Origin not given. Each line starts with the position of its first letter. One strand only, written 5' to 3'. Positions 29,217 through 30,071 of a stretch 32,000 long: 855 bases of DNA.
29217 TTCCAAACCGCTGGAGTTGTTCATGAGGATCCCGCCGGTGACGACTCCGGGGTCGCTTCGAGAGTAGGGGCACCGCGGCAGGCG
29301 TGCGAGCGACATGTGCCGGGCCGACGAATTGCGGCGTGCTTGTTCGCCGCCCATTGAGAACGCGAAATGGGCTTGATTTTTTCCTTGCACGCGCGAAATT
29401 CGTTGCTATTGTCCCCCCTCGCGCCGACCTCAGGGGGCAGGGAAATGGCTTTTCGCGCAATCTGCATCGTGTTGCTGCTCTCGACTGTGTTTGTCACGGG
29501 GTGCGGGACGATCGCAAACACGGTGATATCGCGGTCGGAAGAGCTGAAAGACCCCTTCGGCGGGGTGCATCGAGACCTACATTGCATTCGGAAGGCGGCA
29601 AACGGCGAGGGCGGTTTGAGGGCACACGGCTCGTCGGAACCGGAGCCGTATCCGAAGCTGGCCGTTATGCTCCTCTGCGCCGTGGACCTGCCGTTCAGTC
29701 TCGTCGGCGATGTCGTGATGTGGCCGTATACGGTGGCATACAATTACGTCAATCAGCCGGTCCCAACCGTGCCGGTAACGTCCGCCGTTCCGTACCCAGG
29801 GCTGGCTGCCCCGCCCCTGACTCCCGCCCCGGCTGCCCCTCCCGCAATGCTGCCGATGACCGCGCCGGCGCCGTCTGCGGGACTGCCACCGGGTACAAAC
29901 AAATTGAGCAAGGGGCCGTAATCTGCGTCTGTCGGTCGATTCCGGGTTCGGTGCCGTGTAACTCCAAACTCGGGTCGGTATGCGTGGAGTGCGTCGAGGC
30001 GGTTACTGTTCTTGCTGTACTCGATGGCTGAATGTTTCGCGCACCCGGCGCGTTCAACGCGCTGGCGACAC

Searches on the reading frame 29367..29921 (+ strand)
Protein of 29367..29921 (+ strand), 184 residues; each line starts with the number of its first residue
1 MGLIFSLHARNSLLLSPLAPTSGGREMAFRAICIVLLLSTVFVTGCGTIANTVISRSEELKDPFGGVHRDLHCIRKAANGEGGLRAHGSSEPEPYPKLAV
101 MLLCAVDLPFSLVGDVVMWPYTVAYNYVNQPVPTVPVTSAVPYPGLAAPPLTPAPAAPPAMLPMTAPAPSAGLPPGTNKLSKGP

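Call 66: search_protein_families(library=pfam, proteins=[window:29367-29921:+], max_evalue=0.01)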
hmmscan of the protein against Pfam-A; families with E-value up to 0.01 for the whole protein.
window:29367-29921:+ (184 aa): 1 family
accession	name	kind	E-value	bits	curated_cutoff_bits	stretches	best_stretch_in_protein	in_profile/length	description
PF07119.17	DUF1375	-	2.1e-05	25.1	20.3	1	97-122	25-50/51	Protein of unknown function (DUF1375)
